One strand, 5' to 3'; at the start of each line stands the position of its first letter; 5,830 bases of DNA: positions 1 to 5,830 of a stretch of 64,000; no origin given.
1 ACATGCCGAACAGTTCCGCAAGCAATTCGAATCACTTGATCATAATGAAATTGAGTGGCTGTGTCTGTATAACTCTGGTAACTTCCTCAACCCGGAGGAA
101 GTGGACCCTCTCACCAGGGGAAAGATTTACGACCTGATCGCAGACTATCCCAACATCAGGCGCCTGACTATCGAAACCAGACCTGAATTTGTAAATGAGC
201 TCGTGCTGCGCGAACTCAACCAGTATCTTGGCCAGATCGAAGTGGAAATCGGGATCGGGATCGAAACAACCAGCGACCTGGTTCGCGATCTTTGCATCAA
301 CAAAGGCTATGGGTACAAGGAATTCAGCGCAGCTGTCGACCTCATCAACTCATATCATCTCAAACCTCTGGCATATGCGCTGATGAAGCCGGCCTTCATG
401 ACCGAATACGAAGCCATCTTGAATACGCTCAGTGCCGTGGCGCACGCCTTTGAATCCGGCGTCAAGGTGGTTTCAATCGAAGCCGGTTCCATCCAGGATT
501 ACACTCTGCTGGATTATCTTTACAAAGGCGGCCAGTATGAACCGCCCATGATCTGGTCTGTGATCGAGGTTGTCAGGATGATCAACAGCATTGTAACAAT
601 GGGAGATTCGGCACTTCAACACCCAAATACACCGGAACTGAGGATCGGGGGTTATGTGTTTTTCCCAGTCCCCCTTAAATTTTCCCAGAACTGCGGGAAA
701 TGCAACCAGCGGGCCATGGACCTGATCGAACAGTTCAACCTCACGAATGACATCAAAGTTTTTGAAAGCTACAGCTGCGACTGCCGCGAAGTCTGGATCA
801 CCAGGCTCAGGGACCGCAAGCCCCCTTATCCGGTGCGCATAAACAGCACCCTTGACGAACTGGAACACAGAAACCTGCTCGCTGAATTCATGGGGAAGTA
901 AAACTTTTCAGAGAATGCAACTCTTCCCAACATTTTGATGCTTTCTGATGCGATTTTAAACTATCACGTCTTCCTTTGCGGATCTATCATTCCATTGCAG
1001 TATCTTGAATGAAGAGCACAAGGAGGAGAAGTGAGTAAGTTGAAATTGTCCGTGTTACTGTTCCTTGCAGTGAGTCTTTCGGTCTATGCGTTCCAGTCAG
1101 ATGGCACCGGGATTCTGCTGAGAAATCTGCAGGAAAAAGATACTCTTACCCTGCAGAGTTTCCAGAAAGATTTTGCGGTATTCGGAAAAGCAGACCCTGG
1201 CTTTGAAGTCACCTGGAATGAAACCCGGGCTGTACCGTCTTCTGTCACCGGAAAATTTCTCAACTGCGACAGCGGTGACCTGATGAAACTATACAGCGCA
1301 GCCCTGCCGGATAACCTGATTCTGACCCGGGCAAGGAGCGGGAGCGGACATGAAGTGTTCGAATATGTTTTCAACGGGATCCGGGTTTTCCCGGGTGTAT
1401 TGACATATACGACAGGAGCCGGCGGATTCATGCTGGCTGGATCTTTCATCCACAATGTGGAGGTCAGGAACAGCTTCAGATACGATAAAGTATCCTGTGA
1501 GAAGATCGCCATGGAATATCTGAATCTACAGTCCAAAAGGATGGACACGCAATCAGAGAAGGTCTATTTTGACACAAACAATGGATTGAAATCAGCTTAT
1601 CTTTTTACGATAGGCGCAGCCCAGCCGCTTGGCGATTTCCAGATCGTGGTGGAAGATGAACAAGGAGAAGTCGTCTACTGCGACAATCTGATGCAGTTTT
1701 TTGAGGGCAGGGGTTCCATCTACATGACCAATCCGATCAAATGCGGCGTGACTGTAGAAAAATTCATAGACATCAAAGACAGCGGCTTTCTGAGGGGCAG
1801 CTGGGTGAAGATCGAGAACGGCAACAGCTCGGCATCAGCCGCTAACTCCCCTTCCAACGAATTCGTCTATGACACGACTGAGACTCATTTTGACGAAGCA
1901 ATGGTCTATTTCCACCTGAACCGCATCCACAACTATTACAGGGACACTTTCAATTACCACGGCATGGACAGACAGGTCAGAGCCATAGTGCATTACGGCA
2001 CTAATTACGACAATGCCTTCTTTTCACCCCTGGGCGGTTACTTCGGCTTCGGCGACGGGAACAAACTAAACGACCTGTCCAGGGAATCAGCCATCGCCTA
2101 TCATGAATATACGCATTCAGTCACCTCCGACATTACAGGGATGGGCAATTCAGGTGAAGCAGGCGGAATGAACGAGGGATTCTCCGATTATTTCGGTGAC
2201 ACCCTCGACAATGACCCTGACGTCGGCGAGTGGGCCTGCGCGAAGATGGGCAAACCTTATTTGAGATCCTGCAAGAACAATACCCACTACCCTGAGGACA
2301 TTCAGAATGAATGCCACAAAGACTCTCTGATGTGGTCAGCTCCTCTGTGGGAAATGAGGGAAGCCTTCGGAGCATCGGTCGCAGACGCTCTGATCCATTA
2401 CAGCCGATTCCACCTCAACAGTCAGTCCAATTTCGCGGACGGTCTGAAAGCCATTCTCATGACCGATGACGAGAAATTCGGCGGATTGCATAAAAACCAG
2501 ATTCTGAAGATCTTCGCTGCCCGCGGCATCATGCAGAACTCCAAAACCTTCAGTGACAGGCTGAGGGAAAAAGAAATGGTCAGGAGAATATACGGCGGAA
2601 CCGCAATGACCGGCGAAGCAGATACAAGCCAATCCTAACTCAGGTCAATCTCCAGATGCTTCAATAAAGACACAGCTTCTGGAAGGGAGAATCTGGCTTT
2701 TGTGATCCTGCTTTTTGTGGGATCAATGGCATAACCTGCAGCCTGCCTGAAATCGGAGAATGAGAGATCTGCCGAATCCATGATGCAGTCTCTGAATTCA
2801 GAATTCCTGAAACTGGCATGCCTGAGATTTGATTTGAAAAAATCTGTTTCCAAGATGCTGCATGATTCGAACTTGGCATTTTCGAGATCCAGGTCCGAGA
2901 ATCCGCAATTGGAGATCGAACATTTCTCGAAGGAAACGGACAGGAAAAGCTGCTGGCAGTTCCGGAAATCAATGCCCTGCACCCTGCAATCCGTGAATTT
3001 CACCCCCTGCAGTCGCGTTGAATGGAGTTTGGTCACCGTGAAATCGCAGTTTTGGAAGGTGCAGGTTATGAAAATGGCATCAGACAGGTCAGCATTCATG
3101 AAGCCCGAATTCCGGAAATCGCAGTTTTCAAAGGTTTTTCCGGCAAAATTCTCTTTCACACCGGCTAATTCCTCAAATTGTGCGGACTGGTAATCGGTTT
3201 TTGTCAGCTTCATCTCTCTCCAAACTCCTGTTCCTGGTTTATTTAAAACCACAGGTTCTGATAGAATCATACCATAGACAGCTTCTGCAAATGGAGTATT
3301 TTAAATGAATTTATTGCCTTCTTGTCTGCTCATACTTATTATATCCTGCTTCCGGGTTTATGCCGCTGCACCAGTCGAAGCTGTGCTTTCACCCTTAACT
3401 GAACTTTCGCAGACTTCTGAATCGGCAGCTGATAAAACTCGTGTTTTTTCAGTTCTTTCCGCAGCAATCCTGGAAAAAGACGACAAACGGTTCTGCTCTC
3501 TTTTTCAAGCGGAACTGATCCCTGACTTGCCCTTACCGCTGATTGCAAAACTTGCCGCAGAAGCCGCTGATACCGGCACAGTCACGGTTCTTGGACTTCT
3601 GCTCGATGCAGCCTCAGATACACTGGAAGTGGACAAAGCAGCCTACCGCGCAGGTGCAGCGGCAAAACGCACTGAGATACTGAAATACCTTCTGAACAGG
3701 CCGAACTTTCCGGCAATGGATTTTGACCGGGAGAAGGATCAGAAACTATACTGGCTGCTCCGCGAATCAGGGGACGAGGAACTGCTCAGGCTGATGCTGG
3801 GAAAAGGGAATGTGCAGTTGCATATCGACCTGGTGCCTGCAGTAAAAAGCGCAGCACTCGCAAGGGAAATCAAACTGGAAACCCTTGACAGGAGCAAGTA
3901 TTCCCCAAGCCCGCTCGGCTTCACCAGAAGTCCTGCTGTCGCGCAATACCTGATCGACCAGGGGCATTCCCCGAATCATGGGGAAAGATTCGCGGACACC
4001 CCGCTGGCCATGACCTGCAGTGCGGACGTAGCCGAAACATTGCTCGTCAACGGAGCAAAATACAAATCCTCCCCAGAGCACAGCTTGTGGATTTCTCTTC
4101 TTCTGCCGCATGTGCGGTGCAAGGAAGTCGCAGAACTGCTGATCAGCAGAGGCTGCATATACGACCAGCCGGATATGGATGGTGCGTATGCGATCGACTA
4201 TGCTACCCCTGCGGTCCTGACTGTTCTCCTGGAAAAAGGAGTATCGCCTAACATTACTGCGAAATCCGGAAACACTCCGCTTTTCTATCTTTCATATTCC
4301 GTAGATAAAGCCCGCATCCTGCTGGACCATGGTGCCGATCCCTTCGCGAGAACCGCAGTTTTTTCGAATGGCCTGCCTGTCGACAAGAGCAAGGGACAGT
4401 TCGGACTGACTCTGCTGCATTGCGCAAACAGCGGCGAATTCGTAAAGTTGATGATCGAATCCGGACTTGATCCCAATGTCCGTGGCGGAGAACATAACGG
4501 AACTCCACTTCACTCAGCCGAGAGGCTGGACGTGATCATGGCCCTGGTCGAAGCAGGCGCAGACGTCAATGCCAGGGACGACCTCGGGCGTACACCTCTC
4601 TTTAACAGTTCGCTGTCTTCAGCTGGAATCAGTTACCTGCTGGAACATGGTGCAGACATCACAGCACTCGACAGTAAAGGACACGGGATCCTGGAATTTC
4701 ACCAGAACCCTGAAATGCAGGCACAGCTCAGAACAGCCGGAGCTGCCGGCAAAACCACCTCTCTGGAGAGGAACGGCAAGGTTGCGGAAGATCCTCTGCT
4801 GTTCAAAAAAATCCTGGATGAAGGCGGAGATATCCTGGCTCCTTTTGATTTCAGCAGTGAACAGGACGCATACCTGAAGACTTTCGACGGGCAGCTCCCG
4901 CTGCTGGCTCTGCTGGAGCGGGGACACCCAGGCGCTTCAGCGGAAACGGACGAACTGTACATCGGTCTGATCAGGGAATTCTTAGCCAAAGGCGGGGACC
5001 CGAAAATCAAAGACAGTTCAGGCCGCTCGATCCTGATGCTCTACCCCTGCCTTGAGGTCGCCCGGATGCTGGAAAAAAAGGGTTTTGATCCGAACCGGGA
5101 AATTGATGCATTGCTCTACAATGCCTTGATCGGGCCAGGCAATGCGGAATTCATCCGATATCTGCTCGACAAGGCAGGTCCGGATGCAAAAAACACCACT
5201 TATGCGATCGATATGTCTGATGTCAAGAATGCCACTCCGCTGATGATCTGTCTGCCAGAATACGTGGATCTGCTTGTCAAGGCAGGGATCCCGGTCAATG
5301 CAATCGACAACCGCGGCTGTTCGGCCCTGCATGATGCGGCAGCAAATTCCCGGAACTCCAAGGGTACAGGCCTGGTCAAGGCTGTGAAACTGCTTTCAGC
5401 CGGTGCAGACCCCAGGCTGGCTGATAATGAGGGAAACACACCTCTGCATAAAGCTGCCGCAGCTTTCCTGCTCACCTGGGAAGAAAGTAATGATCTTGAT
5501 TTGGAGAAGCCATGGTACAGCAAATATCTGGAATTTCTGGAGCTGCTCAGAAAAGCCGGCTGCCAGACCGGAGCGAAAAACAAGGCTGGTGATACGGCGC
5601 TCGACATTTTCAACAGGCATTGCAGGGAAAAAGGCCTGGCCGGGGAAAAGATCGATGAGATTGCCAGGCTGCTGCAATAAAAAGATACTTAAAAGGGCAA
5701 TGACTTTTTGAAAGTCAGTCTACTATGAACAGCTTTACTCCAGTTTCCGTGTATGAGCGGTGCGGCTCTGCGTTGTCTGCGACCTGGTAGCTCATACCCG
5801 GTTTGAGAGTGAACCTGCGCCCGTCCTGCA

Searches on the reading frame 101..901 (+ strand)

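Call 5: search_protein_families(library=pfam, proteins=[window:101-901:+])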
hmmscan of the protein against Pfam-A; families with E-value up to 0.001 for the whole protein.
window:101-901:+ (266 aa): 0 families

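Call 46: search_protein_families(library=pfam, proteins=[window:101-901:+], max_evalue=0.5)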
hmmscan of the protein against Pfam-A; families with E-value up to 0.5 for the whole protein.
window:101-901:+ (266 aa): 1 family
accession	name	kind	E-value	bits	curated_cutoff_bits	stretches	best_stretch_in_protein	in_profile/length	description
PF04055.27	Radical_SAM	-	0.0012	19.5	29.5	1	12-89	65-143/166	Radical SAM superfamily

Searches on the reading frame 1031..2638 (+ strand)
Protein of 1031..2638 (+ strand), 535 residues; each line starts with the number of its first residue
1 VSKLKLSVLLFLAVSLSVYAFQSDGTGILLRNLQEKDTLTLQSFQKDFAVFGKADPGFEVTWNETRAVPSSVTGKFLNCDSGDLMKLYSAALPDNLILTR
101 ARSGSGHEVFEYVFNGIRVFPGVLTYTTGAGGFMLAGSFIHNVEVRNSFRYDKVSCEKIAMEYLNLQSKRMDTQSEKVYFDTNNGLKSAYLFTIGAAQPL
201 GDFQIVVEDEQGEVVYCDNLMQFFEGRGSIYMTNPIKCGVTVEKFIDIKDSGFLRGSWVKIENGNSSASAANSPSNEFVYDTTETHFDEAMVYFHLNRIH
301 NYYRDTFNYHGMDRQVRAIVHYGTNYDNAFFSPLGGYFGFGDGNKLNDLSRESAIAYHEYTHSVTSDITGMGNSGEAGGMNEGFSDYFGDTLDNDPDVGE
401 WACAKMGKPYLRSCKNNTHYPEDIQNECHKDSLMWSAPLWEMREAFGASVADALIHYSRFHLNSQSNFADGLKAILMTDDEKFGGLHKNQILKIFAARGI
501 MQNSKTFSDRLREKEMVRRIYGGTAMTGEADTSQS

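Call 5: search_protein_families(library=pfam, proteins=[window:1031-2638:+])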
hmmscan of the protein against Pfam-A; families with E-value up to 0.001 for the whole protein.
window:1031-2638:+ (535 aa): 2 families
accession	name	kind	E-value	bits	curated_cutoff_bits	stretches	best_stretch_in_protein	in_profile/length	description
PF01447.24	Peptidase_M4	-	6.9e-14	53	22.4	1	268-366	47-145/145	Thermolysin metallopeptidase, catalytic domain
PF02128.21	Peptidase_M36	-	1.2e-11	44.9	23.3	1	288-500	107-364/368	Fungalysin metallopeptidase (M36)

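Call 58: find_encoding_contigs(protein=window:1031-2638:+, flank=10000, max_places=4)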
Protein window:1031-2638:+ (535 aa): 1 contig read that carries it; 1 place shown.
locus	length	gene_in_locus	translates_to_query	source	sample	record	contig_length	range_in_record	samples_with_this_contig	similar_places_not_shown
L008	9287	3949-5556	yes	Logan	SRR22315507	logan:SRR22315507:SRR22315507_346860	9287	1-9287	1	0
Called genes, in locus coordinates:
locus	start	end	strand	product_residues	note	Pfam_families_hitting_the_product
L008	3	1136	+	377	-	?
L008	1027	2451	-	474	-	PF19363:DUF5939, PF00211:Guanylate_cyc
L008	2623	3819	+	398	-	PF04055:Radical_SAM (weak)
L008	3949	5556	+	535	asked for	PF01447:Peptidase_M4, PF02128:Peptidase_M36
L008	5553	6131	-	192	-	-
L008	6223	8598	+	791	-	PF00023:Ank (faint), PF13606:Ank_3 (faint), PF13637:Ank_4 (faint), PF13857:Ank_5 (faint), PF12796:Ank_2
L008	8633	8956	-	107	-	PF07883:Cupin_2 (weak)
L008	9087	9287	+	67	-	?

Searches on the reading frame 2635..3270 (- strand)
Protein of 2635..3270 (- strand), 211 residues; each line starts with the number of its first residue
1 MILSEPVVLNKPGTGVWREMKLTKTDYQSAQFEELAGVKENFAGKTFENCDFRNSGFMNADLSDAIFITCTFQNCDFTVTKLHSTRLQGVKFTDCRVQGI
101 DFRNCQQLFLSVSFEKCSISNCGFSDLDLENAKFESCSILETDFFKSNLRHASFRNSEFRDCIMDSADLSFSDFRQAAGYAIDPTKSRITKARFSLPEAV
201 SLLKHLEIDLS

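Call 5: search_protein_families(library=pfam, proteins=[window:2635-3270:-])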
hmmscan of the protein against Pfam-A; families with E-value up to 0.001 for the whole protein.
window:2635-3270:- (211 aa): 6 families
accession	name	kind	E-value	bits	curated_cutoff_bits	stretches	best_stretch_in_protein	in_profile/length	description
PF13599.13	Pentapeptide_4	-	1.4e-28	99.2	38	3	46-122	2-76/78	Pentapeptide repeat region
PF00805.28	Pentapeptide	-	2e-17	62.8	20.2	1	143-177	2-36/40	Pentapeptide repeats (8 copies)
PF23894.2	LD_SV2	-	1.7e-13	51.1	29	2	109-162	37-90/92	SV2A/B/C luminal domain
PF13576.12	Pentapeptide_3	-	1.1e-10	42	27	0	42-77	6-44/48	Pentapeptide repeats (9 copies)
PF13229.12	Beta_helix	-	2.8e-06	27.5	25.9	1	43-136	32-115/158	Right handed beta helix region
PF25296.1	Decapeptide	-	0.00055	20.2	45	0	121-168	9-56/74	Decapeptide repeat region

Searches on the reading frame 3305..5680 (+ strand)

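Call 5: search_protein_families(library=pfam, proteins=[window:3305-5680:+])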
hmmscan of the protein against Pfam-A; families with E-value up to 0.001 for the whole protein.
window:3305-5680:+ (791 aa): 5 families
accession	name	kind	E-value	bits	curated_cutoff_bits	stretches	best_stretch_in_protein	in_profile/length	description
PF12796.13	Ank_2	-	2.5e-35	121.3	27.3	3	371-455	2-89/90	Ankyrin repeats (3 copies)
PF13637.12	Ank_4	-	1.2e-28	99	22.7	1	406-436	8-38/50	Ankyrin repeats (many copies)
PF00023.36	Ank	-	1.1e-27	95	21.1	0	400-426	4-33/33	Ankyrin repeat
PF13857.12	Ank_5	-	9.6e-19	67.7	27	0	696-719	1-25/56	Ankyrin repeats (many copies)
PF13606.12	Ank_3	-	1.9e-10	40.4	22.3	0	428-453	2-29/30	Ankyrin repeat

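Call 65: search_protein_families(library=padloc, proteins=[window:3305-5680:+], max_evalue=0.001)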
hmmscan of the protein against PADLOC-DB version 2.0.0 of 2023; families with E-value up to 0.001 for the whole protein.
window:3305-5680:+ (791 aa): 2 families
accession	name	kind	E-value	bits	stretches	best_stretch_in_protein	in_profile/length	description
PDLC04783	PDC-M72A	-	8.9e-21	72.6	3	381-453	84-160/392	-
PDLC02908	Ankyrin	-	1.4e-09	34.7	1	633-718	727-810/880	-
